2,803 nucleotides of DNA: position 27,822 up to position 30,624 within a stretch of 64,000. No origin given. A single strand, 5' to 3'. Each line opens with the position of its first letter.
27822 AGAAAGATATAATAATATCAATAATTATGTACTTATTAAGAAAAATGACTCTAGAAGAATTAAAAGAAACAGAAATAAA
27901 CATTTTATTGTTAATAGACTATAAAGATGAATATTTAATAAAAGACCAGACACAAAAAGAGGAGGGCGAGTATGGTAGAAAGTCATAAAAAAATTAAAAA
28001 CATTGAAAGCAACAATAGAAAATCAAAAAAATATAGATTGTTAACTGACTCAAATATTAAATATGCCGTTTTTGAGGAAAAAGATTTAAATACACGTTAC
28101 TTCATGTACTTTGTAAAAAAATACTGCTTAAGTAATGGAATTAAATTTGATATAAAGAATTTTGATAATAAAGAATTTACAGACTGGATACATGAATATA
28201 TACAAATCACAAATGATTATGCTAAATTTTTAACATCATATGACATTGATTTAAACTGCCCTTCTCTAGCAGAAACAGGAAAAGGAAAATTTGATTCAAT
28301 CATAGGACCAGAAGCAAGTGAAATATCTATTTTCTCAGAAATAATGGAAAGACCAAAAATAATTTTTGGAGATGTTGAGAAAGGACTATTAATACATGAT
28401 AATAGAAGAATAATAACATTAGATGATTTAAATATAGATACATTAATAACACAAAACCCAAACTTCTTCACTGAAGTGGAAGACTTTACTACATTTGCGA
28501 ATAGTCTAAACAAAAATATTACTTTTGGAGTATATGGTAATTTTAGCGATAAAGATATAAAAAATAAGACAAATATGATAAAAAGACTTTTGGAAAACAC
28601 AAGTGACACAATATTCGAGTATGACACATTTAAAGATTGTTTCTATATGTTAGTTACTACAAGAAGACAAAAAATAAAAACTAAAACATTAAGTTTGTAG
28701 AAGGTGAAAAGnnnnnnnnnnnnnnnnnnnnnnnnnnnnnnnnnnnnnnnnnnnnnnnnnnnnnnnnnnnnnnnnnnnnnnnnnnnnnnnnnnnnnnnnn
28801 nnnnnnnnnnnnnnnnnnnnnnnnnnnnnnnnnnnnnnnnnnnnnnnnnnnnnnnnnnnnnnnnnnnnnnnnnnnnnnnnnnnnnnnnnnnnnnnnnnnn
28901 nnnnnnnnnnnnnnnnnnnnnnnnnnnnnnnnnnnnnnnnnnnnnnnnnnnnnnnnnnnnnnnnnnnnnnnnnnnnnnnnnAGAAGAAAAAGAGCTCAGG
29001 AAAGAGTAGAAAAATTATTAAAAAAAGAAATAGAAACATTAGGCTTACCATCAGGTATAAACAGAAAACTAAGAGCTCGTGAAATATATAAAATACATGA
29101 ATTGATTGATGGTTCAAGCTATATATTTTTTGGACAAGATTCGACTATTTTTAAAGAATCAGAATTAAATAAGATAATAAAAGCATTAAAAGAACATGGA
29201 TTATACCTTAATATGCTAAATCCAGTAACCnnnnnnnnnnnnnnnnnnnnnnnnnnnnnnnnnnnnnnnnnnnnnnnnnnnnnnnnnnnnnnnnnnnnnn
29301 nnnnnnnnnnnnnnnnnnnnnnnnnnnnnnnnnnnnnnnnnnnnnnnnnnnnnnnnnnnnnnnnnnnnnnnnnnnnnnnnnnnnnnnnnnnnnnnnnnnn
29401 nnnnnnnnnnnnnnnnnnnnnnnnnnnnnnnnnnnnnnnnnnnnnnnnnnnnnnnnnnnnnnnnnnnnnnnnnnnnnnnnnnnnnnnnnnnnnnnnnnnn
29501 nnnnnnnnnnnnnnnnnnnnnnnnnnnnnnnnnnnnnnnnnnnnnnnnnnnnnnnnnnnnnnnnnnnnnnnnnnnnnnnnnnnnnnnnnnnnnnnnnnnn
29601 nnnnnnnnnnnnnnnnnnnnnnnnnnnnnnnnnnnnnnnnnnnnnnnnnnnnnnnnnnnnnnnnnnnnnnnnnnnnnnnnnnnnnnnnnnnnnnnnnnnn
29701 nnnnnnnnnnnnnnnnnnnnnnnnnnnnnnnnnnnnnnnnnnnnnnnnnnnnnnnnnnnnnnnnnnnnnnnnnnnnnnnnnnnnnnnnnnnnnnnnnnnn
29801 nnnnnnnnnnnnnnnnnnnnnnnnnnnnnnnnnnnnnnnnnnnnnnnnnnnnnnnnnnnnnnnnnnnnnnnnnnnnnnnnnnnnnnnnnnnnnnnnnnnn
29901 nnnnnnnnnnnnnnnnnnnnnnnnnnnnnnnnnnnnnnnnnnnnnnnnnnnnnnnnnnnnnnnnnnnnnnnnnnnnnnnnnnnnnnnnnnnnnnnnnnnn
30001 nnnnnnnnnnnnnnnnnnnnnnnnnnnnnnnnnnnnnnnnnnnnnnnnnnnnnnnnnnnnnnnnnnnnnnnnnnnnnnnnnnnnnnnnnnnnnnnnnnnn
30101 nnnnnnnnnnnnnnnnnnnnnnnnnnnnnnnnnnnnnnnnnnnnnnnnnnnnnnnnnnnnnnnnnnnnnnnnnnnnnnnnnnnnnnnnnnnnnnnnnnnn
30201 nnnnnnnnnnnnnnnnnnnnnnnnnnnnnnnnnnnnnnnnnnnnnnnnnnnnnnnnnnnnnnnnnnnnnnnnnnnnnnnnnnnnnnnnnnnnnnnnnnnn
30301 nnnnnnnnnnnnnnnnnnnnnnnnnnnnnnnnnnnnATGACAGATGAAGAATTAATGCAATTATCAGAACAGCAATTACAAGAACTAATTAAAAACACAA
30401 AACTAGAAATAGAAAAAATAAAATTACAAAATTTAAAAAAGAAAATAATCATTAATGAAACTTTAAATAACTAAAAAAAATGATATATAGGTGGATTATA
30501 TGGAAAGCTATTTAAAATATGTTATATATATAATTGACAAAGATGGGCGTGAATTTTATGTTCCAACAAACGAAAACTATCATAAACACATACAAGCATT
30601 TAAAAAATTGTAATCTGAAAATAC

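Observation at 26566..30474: Tightly coupled four-gene operon with RelE/Gp49-like, RpoA-CTD-like and helicase-associated-domain signatures: candidate novel nucleic-acid-targeting or defence-type system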

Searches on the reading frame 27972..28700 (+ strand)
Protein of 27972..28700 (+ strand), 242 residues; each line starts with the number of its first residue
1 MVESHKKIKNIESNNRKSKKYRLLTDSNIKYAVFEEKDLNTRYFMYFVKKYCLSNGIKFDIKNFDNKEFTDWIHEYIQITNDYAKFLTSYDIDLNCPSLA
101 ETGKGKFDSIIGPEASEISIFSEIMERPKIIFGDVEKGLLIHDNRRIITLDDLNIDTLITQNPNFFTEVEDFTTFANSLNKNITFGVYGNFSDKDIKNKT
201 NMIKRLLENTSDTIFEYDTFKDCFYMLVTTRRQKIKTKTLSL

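Call 3: search_protein_families(library=pfam, proteins=[window:27972-28700:+], max_evalue=1)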
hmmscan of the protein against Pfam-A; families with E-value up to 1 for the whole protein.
window:27972-28700:+ (242 aa): 0 families

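Call 4: search_protein_families(library=padloc, proteins=[window:27972-28700:+], max_evalue=1)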
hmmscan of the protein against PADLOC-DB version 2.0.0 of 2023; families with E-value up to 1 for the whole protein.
window:27972-28700:+ (242 aa): 0 families

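Call 5: search_protein_families(library=phrogs, proteins=[window:27972-28700:+], max_evalue=1)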
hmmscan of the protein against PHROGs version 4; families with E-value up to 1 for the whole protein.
window:27972-28700:+ (242 aa): 5 families
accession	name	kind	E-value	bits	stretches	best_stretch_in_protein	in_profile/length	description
phrog_1061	-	unknown function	0.032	15.5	1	161-223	31-91/135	-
phrog_17689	-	unknown function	0.083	13.6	1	37-60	13-36/48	-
phrog_19596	-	unknown function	0.17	12.9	0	33-68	6-40/70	-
phrog_27363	-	unknown function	0.18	12.4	1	29-79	6-56/221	-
phrog_24381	-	unknown function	0.34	11.8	1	39-69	10-38/58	-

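Call 6: search_protein_families(library=ncbifam, proteins=[window:27972-28700:+], max_evalue=1)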
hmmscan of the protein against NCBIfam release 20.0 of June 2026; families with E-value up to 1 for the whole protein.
window:27972-28700:+ (242 aa): 0 families

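Call 18: find_homologous_proteins(query=window:27972-28700:+)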
Query window:27972-28700:+ (242 aa): 7 proteins with E <= 0.001 among 613 candidates.
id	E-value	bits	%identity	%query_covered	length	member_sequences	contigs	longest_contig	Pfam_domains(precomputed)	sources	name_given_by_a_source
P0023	1.2e-154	531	100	100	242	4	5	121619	-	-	-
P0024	1.2e-111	390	75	96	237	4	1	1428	-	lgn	-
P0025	2.4e-102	359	68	98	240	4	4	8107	-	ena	-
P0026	5.8e-77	276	57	89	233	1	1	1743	-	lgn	-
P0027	2.1e-65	239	54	86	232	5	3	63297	-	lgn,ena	-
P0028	8.3e-64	233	52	95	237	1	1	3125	-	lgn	-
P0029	3.0e-56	209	52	83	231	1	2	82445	-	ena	-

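Call 25: search_solved_structures(query=A2, max_evalue=10)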
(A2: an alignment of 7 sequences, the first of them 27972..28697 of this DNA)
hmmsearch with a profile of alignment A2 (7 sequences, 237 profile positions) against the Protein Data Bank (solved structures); distinct sequences matched with E-value up to 10: 2.
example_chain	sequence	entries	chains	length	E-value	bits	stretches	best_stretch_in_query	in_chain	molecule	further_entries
5n9m_A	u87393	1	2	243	0.75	12.2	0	39-65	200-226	Cobyric acid synthase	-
6gs2_A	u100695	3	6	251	0.9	12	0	39-65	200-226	SA1707 protein | Lipid II isoglutaminyl synthase (glutamine-hydrolyzing) subunit GatD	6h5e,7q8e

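Call 55: predict_structure(alignment_id=A2)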
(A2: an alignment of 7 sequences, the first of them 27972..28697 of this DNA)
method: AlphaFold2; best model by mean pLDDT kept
length: 242 residues; sequences in the alignment: 7
mean_pLDDT: 66.2   pTM: 0.67
mean pLDDT of the five models: 66.2, 66.0, 58.6, 58.5, 52.2
residues with pLDDT >= 90: 1; 70-90: 134; 50-70: 55; < 50: 52
segments of 3 or more residues with pLDDT < 50: 1-39, 233-242
pLDDT, mean of each block of 10 residues (from residue 1): 33 33 30 39 76 78 77 88 87 86 73 76 51 58 63 81 76 72 83 80 68 73 79 37 23
secondary structure, 60 per line:
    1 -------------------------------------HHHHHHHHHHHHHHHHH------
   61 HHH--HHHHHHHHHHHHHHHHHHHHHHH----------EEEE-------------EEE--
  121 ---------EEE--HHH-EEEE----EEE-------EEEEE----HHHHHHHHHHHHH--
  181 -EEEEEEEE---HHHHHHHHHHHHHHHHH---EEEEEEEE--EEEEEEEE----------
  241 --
elements in order: H38-54 H66-88 E99-102 E116-118 E130-132 E139-142 E147-149 E157-161 H166-178 E182-189 H193-209 E213-220 E223-230

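Call 58: fold_search(model_id=the predicted structure, library=pdb)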
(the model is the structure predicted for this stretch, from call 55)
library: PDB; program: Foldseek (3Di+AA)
matches with E <= 10: 1009; with E <= 0.001: 0
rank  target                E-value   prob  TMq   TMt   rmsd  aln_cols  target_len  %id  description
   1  2h00_B                1.1e-03  1.00  0.36  0.40   6.3       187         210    8  Human methyltransferase 10 domain containing protein (released 2006-06-13)
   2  8hl6                  1.8e-03  0.99  0.37  0.41   5.6       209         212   10  Crystal structure of human valosin-containing protein methyltransferase (released 2023-07-12)
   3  3ocj                  2.0e-03  0.99  0.34  0.29   6.5       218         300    8  The crystal structure of a possilbe exported protein from Bordetella parapertussis (released 2010-10-06)
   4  6g4w_q                2.0e-03  0.98  0.36  0.42   6.5       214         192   11  Cryo-EM structure of a late human pre-40S ribosomal subunit - State A (released 2018-06-06)
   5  4qtt_D                2.1e-03  0.99  0.37  0.48   5.7       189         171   15  Structure of S. cerevisiae Bud23-Trm112 complex involved in formation of m7G1575 on 18S rRNA (apo-form) (released 2014-12-24)
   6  5lhm                  2.6e-03  0.91  0.31  0.34  10.8       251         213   10  Crystal Structure of SafC from Myxococcus xanthus apo-Form (released 2017-05-24)
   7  9gfs_C                2.7e-03  1.00  0.37  0.33   6.8       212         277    9  PsiM in complex with SAH (released 2025-07-23)
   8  1xdz                  2.7e-03  0.97  0.37  0.37   7.9       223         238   11  Crystal Structure of Gram_Positive Bacillus subtilis Glucose inhibited Division protein B (gidB), Structural genomics, M (released 2004-10-26)
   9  2hnk_C                2.9e-03  0.98  0.38  0.39   9.5       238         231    8  Crystal structure of SAM-dependent O-methyltransferase from pathogenic bacterium Leptospira interrogans (released 2007-09-04)
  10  3g8b_B                2.9e-03  0.97  0.37  0.37   7.1       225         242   10  T. thermophilus 16S rRNA G527 methyltransferase in complex with AdoMet in space group I222 (released 2009-06-30)
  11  3lcv                  3.3e-03  0.98  0.38  0.36   8.5       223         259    7  Crystal Structure of Antibiotic related Methyltransferase (released 2010-06-02)
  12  4qtu_B                3.3e-03  0.94  0.33  0.38   7.0       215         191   13  Structure of S. cerevisiae Bud23-Trm112 complex involved in formation of m7G1575 on 18S rRNA (SAM bound form) (released 2014-12-24)
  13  3lcu                  3.7e-03  0.95  0.35  0.33   9.0       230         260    8  Crystal Structure of Antibiotic related Methyltransferase (released 2010-06-02)
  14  8xds_A                4.5e-03  0.91  0.34  0.34  12.5       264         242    9  O-methyltransferase from Lycoris longituba F186Y variant complexed with Mg and SAH (released 2024-08-07)
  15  6gfn                  4.5e-03  0.91  0.33  0.31  10.6       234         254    9  METTL16 MTase domain (released 2018-09-19)
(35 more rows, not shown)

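Call 71: search_solved_structures(query=A8, max_evalue=10, show_alignments=3)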
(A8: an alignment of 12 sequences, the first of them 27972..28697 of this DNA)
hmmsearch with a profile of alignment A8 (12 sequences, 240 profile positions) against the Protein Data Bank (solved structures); distinct sequences matched with E-value up to 10: 2.
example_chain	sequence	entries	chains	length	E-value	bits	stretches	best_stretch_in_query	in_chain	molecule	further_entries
8hw6_A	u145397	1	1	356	1.1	11.7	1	183-237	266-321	Chitinase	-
8hw7_A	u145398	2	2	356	1.1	11.7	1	183-237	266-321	Chitinase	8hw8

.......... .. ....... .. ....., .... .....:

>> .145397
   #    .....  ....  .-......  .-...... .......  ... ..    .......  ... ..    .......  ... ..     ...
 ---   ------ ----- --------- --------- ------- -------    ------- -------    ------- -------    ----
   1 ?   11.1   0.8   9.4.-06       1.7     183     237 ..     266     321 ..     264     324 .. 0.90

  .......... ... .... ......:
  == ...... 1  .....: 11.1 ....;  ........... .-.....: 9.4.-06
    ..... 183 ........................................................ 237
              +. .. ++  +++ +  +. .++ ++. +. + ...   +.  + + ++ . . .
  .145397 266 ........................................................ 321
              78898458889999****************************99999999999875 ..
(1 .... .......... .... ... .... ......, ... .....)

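Call 72: search_protein_families(library=pfam, alignment_id=A8, max_evalue=10)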
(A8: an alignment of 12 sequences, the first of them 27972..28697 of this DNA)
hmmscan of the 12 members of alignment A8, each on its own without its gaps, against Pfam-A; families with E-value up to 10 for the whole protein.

A. member 1, window:27972-28697:+ (242 aa): 0 families

B. families by the number of members that match (of 12 scanned): 12 families
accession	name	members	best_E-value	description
PF07934.18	OGG_N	1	0.0069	8-oxoguanine DNA glycosylase, N-terminal domain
PF11411.13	DNA_ligase_IV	1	0.015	DNA ligase IV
PF08623.16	TIP120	1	0.022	TATA-binding protein interacting (TIP20)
PF23500.1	DUF7133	1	0.032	Domain of unknown function (DUF7133)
PF18862.6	ApeA_NTD1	1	0.035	ApeA N-terminal domain 1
PF03646.20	FlaG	1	0.055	FlaG protein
PF01776.22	Ribosomal_L22e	1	0.061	Ribosomal L22e protein family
PF17884.7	DUF5591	1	0.097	Domain of unknown function (DUF5591)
PF24936.1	DUF7753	1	0.44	Domain of unknown function (DUF7753)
PF03304.18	Mlp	1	1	Mlp lipoprotein family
PF18811.7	DPPIV_rep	1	3.8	Dipeptidyl peptidase IV (DPP IV) low complexity region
PF09373.15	PMBR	1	5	Pseudomurein-binding repeat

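Call 88: fold_search(model_id=the predicted structure, library=viral)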
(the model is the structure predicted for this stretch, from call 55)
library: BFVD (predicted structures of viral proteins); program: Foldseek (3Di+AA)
matches with E <= 10: 928; with E <= 0.001: 6
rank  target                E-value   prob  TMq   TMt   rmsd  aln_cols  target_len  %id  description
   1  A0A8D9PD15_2          9.5e-05  1.00  0.41  0.12  15.3       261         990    9  RNA-directed RNA polymerase [Armillaria mellea negative strand RNA virus 2]
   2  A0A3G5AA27            1.5e-04  0.99  0.32  0.17  21.7       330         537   11  Uncharacterized protein [Homavirus sp.]
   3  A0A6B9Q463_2          3.6e-04  0.99  0.34  0.11  19.3       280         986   10  RNA-directed RNA polymerase [Plasmopara viticola lesion associated mononegaambi virus 8]
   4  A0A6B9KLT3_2          5.2e-04  1.00  0.41  0.12  19.3       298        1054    9  RNA-directed RNA polymerase [Atrato Chu-like virus 4]
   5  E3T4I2                5.6e-04  0.99  0.33  0.24   9.2       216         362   11  PCIF1 WW domain-containing protein [Cafeteria roenbergensis virus (strain BV-PW1)]
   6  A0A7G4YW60            9.6e-04  0.93  0.30  0.11  20.6       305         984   11  Uncharacterized protein [Panonychus citri mivirus]
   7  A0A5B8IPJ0            1.2e-03  0.99  0.39  0.45   7.7       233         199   12  Methyltransferase domain-containing protein [Mimiviridae sp. ChoanoV1]
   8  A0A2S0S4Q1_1          1.5e-03  0.97  0.36  0.08  15.7       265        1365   13  Polyprotein [Beult virus]
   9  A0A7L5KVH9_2          1.9e-03  0.98  0.32  0.10   8.0       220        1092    8  (no name in the UniProt tables at hand)
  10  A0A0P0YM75            2.4e-03  0.98  0.33  0.37   7.1       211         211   10  (no name in the UniProt tables at hand)
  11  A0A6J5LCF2            2.7e-03  0.99  0.36  0.25   5.7       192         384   11  Methyltransferase domain containing protein [uncultured Caudovirales phage]
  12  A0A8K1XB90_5          3.1e-03  0.92  0.35  0.08  23.7       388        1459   13  (no name in the UniProt tables at hand)
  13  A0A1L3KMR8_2          3.3e-03  0.93  0.34  0.10  19.0       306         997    8  Replicase [Beihai barnacle virus 7]
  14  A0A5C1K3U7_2          3.5e-03  0.66  0.24  0.08   9.8       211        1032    8  Replicase [Guadeloupe mosquito mononega-like virus]
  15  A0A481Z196            3.9e-03  0.98  0.35  0.23   7.0       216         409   12  Methyltransferase domain protein [Mimivirus LCMiAC01]
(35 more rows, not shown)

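Call 104: find_related_loci(query=A8, collection=viral_contigs, flank=8000)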
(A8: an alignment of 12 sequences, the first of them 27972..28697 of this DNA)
Query A8 (242 aa) in viral_contigs; peptide patterns used: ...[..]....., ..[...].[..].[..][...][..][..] (x = any residue, [..] = any of these).
35 stretches matched a pattern, but none encodes a relative of the query by tblastn (E <= 1e-3).

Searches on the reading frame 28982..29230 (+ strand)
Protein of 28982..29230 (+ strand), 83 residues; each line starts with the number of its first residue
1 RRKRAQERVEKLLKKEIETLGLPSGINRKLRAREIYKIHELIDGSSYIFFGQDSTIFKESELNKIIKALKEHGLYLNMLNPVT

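Call 109: search_solved_structures(query=A10, max_evalue=1, show_alignments=1)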
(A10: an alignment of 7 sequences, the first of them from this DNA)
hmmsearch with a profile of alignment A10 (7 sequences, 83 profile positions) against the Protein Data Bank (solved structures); distinct sequences matched with E-value up to 1: 41.
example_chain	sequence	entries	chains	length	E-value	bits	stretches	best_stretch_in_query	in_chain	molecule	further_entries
9zum_A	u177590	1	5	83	1.1e-05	28.5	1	12-81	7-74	DNA-directed RNA polymerase subunit alpha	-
1coo_A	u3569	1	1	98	0.00011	25.4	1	4-78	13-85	RNA POLYMERASE ALPHA SUBUNIT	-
2jzb_A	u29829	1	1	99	0.00011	25.3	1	4-78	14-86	DNA-directed RNA polymerase subunit alpha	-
3k4g_A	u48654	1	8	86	0.00013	25.1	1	5-78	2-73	DNA-directed RNA polymerase subunit alpha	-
1lb2_B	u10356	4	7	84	0.00026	24.1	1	8-78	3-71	DNA-directed RNA polymerase alpha chain | DNA-directed RNA polymerase subunit alpha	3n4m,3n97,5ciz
7ye1_A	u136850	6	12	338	0.00031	23.9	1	13-81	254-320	DNA-directed RNA polymerase subunit alpha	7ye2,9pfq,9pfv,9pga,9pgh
1xs9_D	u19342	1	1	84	0.00039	23.6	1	9-78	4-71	DNA-directed RNA polymerase alpha chain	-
7xya_A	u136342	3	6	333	0.00044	23.4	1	6-78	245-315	DNA-directed RNA polymerase subunit alpha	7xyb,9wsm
7f0r_A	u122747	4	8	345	0.00046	23.3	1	6-78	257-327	DNA-directed RNA polymerase subunit alpha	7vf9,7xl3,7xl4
6b6h_I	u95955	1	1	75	0.00067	22.8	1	12-78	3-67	DNA-directed RNA polymerase subunit alpha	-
9gdo_G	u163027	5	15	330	0.00069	22.8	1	2-78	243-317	DNA-directed RNA polymerase subunit alpha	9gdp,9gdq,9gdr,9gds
6j9e_A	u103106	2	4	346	0.00072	22.7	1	10-79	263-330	DNA-directed RNA polymerase subunit alpha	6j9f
6n4c_A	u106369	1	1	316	0.0012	22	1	4-78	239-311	DNA-directed RNA polymerase subunit alpha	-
8re4_A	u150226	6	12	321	0.0012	22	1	4-78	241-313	DNA-directed RNA polymerase subunit alpha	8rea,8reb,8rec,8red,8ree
9w0n_a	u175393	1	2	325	0.0012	22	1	4-78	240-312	DNA-directed RNA polymerase subunit alpha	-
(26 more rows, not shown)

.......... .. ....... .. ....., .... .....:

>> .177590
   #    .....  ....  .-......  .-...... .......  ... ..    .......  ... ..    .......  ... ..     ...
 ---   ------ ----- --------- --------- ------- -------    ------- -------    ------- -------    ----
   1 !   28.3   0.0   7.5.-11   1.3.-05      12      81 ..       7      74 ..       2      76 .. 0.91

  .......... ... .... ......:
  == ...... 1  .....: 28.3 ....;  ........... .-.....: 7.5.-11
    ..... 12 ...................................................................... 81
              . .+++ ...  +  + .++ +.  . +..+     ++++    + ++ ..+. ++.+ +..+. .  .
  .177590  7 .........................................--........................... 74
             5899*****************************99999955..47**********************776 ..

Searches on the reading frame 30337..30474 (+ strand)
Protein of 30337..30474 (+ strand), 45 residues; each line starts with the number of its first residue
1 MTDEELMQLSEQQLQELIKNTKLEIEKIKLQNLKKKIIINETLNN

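Call 3: search_protein_families(library=pfam, proteins=[window:30337-30474:+], max_evalue=1)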
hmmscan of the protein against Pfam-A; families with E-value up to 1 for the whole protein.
window:30337-30474:+ (45 aa): 2 families
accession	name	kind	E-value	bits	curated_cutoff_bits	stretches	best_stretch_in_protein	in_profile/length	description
PF06698.16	DUF1192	-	0.019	15.5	25.5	1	4-36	15-47/58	Protein of unknown function (DUF1192)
PF07707.21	BACK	-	0.069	13.7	20.9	1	2-27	33-58/103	BTB And C-terminal Kelch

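Call 4: search_protein_families(library=padloc, proteins=[window:30337-30474:+], max_evalue=1)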
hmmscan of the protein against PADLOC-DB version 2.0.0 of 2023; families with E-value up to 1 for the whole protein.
window:30337-30474:+ (45 aa): 0 families

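Call 5: search_protein_families(library=phrogs, proteins=[window:30337-30474:+], max_evalue=1)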
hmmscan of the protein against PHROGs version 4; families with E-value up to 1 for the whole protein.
window:30337-30474:+ (45 aa): 1 family
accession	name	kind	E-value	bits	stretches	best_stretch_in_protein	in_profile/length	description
phrog_1918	-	DNA, RNA and nucleotide metabolism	0.29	11.1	1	2-40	9-47/382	DNA polymerase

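Call 6: search_protein_families(library=ncbifam, proteins=[window:30337-30474:+], max_evalue=1)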
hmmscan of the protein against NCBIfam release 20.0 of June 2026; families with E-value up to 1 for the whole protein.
window:30337-30474:+ (45 aa): 0 families
